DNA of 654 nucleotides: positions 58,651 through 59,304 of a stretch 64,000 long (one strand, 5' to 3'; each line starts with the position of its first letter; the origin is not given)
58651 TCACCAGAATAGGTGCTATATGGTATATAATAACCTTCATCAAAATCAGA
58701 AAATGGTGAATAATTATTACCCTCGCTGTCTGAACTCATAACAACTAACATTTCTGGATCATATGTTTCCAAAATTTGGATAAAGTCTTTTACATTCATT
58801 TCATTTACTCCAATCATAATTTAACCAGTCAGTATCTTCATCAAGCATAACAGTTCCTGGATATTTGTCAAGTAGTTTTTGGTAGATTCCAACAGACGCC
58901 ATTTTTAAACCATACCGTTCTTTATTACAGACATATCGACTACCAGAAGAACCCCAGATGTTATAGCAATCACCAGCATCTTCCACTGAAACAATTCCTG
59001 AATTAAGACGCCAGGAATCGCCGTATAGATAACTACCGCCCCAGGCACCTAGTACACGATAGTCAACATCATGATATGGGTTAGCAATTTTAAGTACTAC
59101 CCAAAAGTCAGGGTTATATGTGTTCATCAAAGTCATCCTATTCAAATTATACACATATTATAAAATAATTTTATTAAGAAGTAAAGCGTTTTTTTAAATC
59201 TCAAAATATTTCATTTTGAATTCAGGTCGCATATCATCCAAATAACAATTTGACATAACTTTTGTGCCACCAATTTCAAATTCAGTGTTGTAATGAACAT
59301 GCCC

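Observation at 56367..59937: Three calcineurin-like metallophosphoesterases in 3.5 kb, two of them paralogs each followed by a small acidic partner that also has a paralog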

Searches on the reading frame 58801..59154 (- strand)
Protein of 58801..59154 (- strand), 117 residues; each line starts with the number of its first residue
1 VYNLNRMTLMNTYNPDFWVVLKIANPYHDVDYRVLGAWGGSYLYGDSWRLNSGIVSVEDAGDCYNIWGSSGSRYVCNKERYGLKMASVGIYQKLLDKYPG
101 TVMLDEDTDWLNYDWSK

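Call 3: search_protein_families(library=pfam, proteins=[window:58801-59154:-], max_evalue=0.1)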
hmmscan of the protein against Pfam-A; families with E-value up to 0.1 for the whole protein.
window:58801-59154:- (117 aa): 0 families

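Call 8: search_protein_families(library=phrogs, proteins=[window:58801-59154:-], max_evalue=0.001)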
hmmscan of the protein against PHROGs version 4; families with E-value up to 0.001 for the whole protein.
window:58801-59154:- (117 aa): 0 families

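Call 9: search_protein_families(library=ncbifam, proteins=[window:58801-59154:-], max_evalue=0.01)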
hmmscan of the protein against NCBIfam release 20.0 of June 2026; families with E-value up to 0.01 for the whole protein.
window:58801-59154:- (117 aa): 0 families

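Call 104: find_related_loci(query=A7, collection=viral_contigs, flank=4000)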
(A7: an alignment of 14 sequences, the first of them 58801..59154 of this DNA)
Query A7 (117 aa) in viral_contigs; peptide patterns used: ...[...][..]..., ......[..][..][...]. (x = any residue, [..] = any of these).
600 stretches matched a pattern (row limit reached: there are more); 584 encode a relative of the query (tblastn E <= 1e-3); the best 80 are kept; 80 distinct loci.
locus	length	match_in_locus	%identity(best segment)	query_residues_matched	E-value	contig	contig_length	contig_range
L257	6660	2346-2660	56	10-115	8e-33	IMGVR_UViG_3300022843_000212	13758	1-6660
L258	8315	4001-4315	56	10-115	8e-33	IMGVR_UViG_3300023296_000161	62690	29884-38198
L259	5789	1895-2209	56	10-115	8e-33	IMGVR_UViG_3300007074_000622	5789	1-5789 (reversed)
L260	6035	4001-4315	56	10-115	8e-33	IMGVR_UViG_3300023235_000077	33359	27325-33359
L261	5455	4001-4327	51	6-115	2e-31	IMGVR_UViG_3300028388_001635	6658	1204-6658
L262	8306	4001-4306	56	13-115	1e-30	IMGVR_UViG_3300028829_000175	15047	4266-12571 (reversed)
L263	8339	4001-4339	51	3-115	2e-30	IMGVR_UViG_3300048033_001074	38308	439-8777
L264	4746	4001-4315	52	10-115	2e-30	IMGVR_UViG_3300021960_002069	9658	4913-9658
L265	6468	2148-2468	53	8-115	1e-29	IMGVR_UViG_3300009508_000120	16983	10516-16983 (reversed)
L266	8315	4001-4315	51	10-115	1e-29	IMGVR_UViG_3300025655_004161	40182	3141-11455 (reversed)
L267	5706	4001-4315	52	10-115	8e-30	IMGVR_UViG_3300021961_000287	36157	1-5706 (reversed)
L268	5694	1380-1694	51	10-115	1e-29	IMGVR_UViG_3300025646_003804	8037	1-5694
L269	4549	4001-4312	54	11-115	2e-29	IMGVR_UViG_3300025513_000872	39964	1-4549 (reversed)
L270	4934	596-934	49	4-116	3e-29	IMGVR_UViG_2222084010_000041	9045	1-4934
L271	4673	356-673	48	9-115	2e-29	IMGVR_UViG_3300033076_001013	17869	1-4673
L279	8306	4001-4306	54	13-115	5e-29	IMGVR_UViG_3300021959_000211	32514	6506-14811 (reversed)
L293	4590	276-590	50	10-115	6e-28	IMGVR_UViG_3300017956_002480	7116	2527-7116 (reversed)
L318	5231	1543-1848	49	13-112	2e-26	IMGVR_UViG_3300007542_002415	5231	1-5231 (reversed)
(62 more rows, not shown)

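Call 105: search_solved_structures(query=A7, max_evalue=1)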
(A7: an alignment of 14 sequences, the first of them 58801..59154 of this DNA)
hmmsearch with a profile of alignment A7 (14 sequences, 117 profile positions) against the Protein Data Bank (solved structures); distinct sequences matched with E-value up to 1: 2.
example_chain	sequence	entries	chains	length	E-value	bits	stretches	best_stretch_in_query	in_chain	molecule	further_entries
6jw9_A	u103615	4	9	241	0.74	13.1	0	44-80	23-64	Cysteine protease falcipain-2 | Cysteine proteinase falcipain 2a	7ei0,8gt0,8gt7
1yvb_A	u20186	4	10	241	0.79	13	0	44-80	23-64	falcipain 2 | Cysteine protease falcipain-2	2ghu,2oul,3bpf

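Call 106: search_protein_families(library=pfam, alignment_id=A7, max_evalue=0.01)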
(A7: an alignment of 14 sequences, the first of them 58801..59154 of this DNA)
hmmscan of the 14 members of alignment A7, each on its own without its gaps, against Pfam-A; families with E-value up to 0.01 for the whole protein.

A. member 1, window:58801-59154:- (117 aa): 0 families

B. families by the number of members that match (of 14 scanned): 1 family
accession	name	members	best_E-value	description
PF18419.6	ATP-grasp_6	1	0.00031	ATP-grasp-like domain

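Call 108: search_protein_families(library=pfam, proteins=[L318:1853-2440:+, L266:1668-2321:+, L265:1193-1624:+, L293:551-1054:+, L279:2001-2519:+, L259:226-585:+, L264:3250-3615:+, L263:7212-7787:+], max_evalue=0.001)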
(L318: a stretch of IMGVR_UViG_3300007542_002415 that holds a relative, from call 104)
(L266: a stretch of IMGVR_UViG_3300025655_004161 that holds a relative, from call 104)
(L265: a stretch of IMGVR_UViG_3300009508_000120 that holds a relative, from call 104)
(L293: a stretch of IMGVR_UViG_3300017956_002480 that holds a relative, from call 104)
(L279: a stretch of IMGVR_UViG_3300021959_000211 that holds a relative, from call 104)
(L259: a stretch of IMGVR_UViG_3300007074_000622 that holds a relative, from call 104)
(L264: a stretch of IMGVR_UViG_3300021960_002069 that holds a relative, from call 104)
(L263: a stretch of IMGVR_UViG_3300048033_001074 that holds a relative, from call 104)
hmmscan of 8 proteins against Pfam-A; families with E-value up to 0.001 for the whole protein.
L318:1853-2440:+ (196 aa): 0 families

L266:1668-2321:+ (218 aa): 0 families

L265:1193-1624:+ (144 aa): 0 families

L293:551-1054:+ (168 aa): 0 families

L279:2001-2519:+ (173 aa): 0 families

L259:226-585:+ (120 aa): 0 families

L264:3250-3615:+ (122 aa): 0 families

L263:7212-7787:+ (192 aa): 1 family
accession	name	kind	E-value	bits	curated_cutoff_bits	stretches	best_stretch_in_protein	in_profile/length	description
PF03013.19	Pyr_excise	-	0.00094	19.9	23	0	11-118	1-73/81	Pyrimidine dimer DNA glycosylase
